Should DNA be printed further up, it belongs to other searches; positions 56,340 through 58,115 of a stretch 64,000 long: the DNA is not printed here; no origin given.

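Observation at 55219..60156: Orphan nitrogenase-like D/K pair in a sulfur-wired operon with Fe-ADH-like and aminotransferase genes (candidate Mar-like C-S bond reductase)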

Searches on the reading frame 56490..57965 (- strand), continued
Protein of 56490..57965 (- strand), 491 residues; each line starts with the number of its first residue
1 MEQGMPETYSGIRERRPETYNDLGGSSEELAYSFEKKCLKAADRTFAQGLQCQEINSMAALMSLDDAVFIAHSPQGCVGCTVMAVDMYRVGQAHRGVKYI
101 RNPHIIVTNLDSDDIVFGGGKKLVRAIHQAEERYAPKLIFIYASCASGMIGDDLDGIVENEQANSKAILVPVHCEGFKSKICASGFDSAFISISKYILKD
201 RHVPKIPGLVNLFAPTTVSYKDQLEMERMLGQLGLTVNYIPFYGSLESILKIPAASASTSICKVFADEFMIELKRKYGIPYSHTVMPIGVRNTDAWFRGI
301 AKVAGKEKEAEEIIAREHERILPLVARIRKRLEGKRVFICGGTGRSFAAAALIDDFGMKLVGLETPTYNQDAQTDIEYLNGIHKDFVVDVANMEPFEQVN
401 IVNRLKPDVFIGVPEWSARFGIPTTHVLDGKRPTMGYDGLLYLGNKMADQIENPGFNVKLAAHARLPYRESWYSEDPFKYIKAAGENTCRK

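Call 50: find_encoding_contigs(protein=P0044, flank=10000, max_places=1)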
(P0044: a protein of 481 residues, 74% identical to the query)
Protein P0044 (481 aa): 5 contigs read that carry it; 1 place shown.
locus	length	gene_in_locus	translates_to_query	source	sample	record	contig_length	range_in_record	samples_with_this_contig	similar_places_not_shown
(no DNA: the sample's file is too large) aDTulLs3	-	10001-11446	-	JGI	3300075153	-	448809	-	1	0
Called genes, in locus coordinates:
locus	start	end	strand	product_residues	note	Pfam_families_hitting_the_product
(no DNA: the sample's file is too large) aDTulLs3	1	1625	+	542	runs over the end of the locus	PF00148:Oxidored_nitro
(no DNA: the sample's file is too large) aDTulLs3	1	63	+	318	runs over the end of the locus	PF10609:ParA (weak), PF00142:Fer4_NifH, PF01656:CbiA, PF02374:ArsA_ATPase (faint), PF13614:AAA_31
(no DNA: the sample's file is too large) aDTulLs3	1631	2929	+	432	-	PF00148:Oxidored_nitro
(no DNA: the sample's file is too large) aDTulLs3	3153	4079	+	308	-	PF04055:Radical_SAM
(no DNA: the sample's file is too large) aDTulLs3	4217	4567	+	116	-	PF02579:Nitro_FeMo-Co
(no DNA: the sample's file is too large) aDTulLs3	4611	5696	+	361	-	PF12974:Phosphonate-bd, PF09084:NMT1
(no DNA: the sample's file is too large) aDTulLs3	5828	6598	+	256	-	PF00528:BPD_transp_1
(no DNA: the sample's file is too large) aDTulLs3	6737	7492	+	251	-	PF00005:ABC_tran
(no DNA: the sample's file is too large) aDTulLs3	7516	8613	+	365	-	PF00465:Fe-ADH, PF13685:Fe-ADH_2, PF00731:AIRC (weak)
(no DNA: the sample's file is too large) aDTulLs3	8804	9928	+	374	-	PF00155:Aminotran_1_2, PF00266:Aminotran_5, PF01053:Cys_Met_Meta_PP (weak)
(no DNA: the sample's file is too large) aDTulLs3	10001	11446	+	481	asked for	PF00148:Oxidored_nitro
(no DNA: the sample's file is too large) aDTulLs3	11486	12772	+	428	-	PF00148:Oxidored_nitro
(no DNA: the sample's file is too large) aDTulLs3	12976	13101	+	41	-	-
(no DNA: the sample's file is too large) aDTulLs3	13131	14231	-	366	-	PF04055:Radical_SAM, PF13353:Fer4_12 (faint), PF13186:SPASM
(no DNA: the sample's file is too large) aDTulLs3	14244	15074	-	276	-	PF01418:HTH_6, PF01380:SIS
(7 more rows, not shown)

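Call 51: find_encoding_contigs(protein=P0060, flank=10000, max_places=1)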
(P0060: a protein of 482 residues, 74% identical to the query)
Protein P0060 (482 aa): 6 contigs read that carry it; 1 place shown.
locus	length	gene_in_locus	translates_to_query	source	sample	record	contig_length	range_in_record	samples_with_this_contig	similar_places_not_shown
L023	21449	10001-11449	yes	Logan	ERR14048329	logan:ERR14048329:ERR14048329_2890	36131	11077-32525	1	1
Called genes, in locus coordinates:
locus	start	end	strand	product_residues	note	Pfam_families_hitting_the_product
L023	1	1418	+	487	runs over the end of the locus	PF00148:Oxidored_nitro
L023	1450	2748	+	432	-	PF00148:Oxidored_nitro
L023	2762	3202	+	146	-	PF02579:Nitro_FeMo-Co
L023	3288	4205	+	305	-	PF00126:HTH_1, PF03466:LysR_substrate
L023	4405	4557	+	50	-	PF10055:DUF2292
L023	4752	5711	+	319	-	PF00528:BPD_transp_1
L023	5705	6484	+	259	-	PF00005:ABC_tran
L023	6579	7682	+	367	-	PF09084:NMT1, PF13379:NMT1_2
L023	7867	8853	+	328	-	PF00291:PALP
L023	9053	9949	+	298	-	PF00132:Hexapep (faint)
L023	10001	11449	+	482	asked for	PF00148:Oxidored_nitro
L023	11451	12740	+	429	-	PF00148:Oxidored_nitro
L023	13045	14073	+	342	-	PF27009:DUF8329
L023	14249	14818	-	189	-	PF00589:Phage_integrase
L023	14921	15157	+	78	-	PF02599:CsrA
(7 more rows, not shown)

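Call 61: list_cluster_members(proteins=[P0144, P0146, P0147, P0148, P0154, P0149, P0153, P0178, P0158, P0186])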
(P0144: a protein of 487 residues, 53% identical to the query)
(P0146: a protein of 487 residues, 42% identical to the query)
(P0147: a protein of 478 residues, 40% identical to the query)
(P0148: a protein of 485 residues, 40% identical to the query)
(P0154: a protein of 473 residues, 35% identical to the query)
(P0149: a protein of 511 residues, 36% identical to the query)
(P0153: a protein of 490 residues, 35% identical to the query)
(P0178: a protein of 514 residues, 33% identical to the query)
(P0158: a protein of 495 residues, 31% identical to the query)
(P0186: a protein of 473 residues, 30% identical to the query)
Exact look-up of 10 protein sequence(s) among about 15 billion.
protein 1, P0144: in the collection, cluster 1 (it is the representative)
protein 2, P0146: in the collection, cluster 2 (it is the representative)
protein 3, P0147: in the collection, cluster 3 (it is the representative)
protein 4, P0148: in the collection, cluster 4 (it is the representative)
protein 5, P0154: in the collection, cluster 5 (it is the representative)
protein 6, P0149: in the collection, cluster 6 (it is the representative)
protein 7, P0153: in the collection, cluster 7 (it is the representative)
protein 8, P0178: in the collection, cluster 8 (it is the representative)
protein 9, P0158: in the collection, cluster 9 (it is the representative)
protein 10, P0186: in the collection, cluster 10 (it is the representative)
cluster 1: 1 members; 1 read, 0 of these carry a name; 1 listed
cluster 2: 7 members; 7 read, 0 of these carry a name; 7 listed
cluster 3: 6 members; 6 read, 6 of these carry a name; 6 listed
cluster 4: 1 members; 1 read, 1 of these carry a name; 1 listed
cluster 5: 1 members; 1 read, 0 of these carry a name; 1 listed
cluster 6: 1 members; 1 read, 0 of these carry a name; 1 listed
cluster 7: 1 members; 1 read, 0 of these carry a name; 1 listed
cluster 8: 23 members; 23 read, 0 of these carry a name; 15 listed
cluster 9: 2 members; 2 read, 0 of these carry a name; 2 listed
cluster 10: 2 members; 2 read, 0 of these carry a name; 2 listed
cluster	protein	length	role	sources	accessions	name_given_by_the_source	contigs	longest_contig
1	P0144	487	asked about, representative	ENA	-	-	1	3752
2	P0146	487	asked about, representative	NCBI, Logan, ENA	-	-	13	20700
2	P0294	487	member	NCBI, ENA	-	-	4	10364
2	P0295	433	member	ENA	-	-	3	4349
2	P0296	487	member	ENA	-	-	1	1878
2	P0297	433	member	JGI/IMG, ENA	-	-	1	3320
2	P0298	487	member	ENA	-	-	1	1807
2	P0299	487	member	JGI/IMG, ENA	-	-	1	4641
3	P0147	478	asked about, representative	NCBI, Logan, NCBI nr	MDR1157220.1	MAG: hypothetical protein LBK75_02790 [Oscillospiraceae bacterium] | hypothetical protein [Oscillospiraceae bacterium]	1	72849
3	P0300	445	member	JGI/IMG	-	nitrogenase molybdenum-iron protein alpha chain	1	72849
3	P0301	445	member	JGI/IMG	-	nitrogenase molybdenum-iron protein alpha chain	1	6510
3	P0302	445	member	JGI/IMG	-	nitrogenase molybdenum-iron protein alpha chain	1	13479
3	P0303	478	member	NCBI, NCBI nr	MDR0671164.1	MAG: hypothetical protein LBF64_02520 [Oscillospiraceae bacterium] | hypothetical protein [Oscillospiraceae bacterium]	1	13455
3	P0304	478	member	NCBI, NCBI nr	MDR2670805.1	MAG: hypothetical protein LBC26_03665 [Oscillospiraceae bacterium] | hypothetical protein [Oscillospiraceae bacterium]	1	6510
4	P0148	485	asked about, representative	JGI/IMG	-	nitrogenase molybdenum-iron protein alpha chain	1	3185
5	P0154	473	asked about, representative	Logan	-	-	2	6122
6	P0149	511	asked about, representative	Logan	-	-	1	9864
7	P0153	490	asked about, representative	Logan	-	-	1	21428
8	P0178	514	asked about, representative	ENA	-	-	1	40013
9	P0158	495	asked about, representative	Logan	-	-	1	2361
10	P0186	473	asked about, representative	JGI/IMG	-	-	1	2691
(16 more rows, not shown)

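Call 68: search_protein_families(library=pfam, proteins=[L010:4102-5193:+, L010:5218-5991:+, L010:5976-6746:+, L014:12488-13591:+, L014:13615-14376:+, L014:14406-15152:+, L014:5115-6332:+, L010:711-1361:-, L014:17573-18181:-, L014:6416-7951:-], max_evalue=0.00001)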
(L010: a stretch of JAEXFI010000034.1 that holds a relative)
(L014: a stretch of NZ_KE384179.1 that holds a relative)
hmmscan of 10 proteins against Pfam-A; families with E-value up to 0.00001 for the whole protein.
L010:4102-5193:+ (363 aa): 3 families
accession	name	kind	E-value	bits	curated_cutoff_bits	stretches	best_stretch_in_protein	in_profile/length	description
PF09084.16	NMT1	-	3.4e-14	53.7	20.5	1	88-272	22-207/216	NMT1/THI5 like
PF12974.12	Phosphonate-bd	-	1.1e-09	38.5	27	1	85-229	27-176/242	ABC transporter, phosphonate, periplasmic substrate-binding protein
PF04069.17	OpuAC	-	3e-06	27.5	21.2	0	83-281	26-236/257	Substrate binding domain of ABC-type glycine betaine transport system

L010:5218-5991:+ (257 aa): 1 family
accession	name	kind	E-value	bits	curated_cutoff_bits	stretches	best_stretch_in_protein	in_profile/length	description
PF00528.27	BPD_transp_1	-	1.9e-26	93.3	26.4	1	80-250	3-181/184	Binding-protein-dependent transport system inner membrane component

L010:5976-6746:+ (256 aa): 1 family
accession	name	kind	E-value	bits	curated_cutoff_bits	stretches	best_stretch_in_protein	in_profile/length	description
PF00005.33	ABC_tran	-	9.9e-37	127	25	1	31-164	1-136/137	ABC transporter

L014:12488-13591:+ (367 aa): 3 families
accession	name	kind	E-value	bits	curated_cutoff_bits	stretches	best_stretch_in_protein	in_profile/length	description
PF09084.16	NMT1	-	5.2e-11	43.3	20.5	1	148-228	75-157/216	NMT1/THI5 like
PF13379.11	NMT1_2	-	2.7e-07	31.1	24.7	1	74-289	23-250/252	NMT1-like family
PF12974.12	Phosphonate-bd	-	5.7e-06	26.3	27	0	92-204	30-146/242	ABC transporter, phosphonate, periplasmic substrate-binding protein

L014:13615-14376:+ (253 aa): 1 family
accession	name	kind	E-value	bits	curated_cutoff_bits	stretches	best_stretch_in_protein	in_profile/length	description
PF00528.27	BPD_transp_1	-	5.6e-27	95.1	26.4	1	78-246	1-181/184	Binding-protein-dependent transport system inner membrane component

L014:14406-15152:+ (248 aa): 1 family
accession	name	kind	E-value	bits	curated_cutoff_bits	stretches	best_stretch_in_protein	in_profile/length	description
PF00005.33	ABC_tran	-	3.9e-33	115.4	25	1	21-154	1-136/137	ABC transporter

L014:5115-6332:+ (405 aa): 1 family
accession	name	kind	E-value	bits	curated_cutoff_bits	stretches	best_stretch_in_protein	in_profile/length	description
PF09820.16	AAA-ATPase_like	-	2.7e-63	213.9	26.1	1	1-193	10-201/201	Predicted AAA-ATPase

L010:711-1361:- (216 aa): 2 families
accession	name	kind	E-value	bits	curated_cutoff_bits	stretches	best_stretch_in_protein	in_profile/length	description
PF00486.34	Trans_reg_C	-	1.5e-25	89.5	26.2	1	140-211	3-76/77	Transcriptional regulatory protein, C terminal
PF00072.30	Response_reg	-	1.2e-21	77.3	30.2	1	6-99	16-110/111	Response regulator receiver domain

L014:17573-18181:- (202 aa): 1 family
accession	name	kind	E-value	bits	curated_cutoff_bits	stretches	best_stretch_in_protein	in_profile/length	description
PF00015.26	MCPsignal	-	9.7e-27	94.3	34.6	1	9-158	28-169/172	Methyl-accepting chemotaxis protein (MCP) signalling domain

L014:6416-7951:- (511 aa): 0 families

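Call 69: search_protein_families(library=pfam, proteins=[L012:4657-5595:+, L012:6360-7718:+, L012:8181-9002:+, L012:8999-9961:+, L012:12760-13884:+, L012:13903-14493:+, L012:14680-15642:+, L012:15653-16432:+, L012:16561-17619:+, L012:19406-20617:+], max_evalue=0.00001)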
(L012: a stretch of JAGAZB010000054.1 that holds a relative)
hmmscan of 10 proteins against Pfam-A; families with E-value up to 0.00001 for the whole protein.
L012:4657-5595:+ (312 aa): 2 families
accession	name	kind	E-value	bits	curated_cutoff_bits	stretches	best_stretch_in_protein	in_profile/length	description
PF00126.33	HTH_1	-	4.9e-15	55.7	26.6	1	3-61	1-59/60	Bacterial regulatory helix-turn-helix protein, lysR family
PF03466.25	LysR_substrate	-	8.5e-08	32.3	28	1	122-248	41-159/209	LysR substrate binding domain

L012:6360-7718:+ (452 aa): 2 families
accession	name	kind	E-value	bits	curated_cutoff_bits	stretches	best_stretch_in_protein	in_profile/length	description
PF01554.23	MatE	-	3.1e-59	199.7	24.9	2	27-187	1-160/161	MatE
PF03023.19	MurJ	-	2.6e-07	30.1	27.4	1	21-219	199-398/451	Lipid II flippase MurJ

L012:8181-9002:+ (273 aa): 3 families
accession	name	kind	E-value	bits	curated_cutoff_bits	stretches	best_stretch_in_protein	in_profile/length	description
PF00005.33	ABC_tran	-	8.4e-36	124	25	1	28-172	1-136/137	ABC transporter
PF13175.12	AAA_15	-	8.1e-08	32.7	32.1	1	27-225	13-92/374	AAA ATPase domain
PF13304.12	AAA_21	-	6.9e-06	26.8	27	0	143-208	236-301/304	AAA domain, putative AbiEii toxin, Type IV TA system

L012:8999-9961:+ (320 aa): 1 family
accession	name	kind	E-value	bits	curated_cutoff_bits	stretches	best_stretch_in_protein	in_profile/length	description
PF00528.27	BPD_transp_1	-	7.5e-16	58.8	26.4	1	146-313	1-176/184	Binding-protein-dependent transport system inner membrane component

L012:12760-13884:+ (374 aa): 2 families
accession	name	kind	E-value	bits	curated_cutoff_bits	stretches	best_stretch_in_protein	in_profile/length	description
PF09084.16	NMT1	-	2.1e-10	41.3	20.5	1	56-199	7-146/216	NMT1/THI5 like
PF13379.11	NMT1_2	-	1.6e-08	35.2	24.7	1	54-256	20-236/252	NMT1-like family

L012:13903-14493:+ (196 aa): 1 family
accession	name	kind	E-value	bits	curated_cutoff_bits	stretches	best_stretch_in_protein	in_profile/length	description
PF01202.28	SKI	-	2.5e-22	80.1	22.1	1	15-162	3-136/159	Shikimate kinase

L012:14680-15642:+ (320 aa): 1 family
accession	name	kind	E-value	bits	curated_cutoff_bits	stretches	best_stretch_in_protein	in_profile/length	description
PF00528.27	BPD_transp_1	-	3.3e-18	66.5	26.4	1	137-300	1-172/184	Binding-protein-dependent transport system inner membrane component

L012:15653-16432:+ (259 aa): 1 family
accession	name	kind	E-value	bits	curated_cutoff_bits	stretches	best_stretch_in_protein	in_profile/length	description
PF00005.33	ABC_tran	-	6.7e-37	127.6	25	1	25-163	1-136/137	ABC transporter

L012:16561-17619:+ (352 aa): 4 families
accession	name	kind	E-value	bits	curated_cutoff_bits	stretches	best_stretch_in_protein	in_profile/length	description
PF00005.33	ABC_tran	-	2.1e-36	126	25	1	21-178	1-137/137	ABC transporter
PF09383.16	NIL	-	2.3e-19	69.5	24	1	276-348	1-73/73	NIL domain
PF13304.12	AAA_21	-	1.4e-10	42.2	27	1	111-213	194-303/304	AAA domain, putative AbiEii toxin, Type IV TA system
PF02463.25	SMC_N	-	2.2e-09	37.5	40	1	33-220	26-209/220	RecF/RecN/SMC N terminal domain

L012:19406-20617:+ (403 aa): 2 families
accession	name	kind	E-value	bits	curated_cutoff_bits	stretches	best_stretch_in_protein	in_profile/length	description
PF01546.33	Peptidase_M20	-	4.1e-37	128.5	24.6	1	85-394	1-201/206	Peptidase family M20/M25/M40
PF07687.19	M20_dimer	-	1.1e-09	38.7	21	1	196-290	7-101/107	Peptidase dimerisation domain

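Call 85: predict_structure(alignment_id=A2)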
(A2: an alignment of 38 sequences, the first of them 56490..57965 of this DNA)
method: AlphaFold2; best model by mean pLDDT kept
length: 491 residues; sequences in the alignment: 38
mean_pLDDT: 76.0   pTM: 0.77
mean pLDDT of the five models: 76.0, 71.6, 67.3, 66.2, 65.3
residues with pLDDT >= 90: 153; 70-90: 195; 50-70: 75; < 50: 68
segments of 3 or more residues with pLDDT < 50: 1-50, 176-183, 482-491
pLDDT, mean of each block of 10 residues (from residue 1): 29 34 44 35 35 70 86 68 80 77 83 67 92 93 72 86 93 59 65 89 92 81 90 92 79 94 79 92 86 93 95 97 97 91 76 92 68 74 75 69 84 69 78 88 91 76 67 65 37 25
secondary structure, 60 per line:
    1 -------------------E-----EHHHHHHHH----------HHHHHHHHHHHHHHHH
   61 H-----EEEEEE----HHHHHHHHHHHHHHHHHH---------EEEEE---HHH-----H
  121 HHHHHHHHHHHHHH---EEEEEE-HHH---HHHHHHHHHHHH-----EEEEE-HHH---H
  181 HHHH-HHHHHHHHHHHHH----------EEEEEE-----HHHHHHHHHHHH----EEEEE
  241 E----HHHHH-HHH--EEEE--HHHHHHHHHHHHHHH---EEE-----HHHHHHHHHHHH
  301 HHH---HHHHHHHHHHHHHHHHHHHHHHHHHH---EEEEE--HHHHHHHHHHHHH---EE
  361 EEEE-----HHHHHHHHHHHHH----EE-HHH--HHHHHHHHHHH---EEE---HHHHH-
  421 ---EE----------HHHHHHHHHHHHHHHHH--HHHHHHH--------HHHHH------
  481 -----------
elements in order: H27-34 H45-61 E67-72 H77-94 E104-108 H120-134 E138-143 H151-162 E168-172 H180-184 H186-198 E209-214 H220-231 E236-241 H246-250 E257-260 H263-277 E281-283 H289-303 H307-332 E336-340 H343-355 E359-364 H370-382 H395-405 E409-411 H415-419 H436-452 H455-461 H470-474
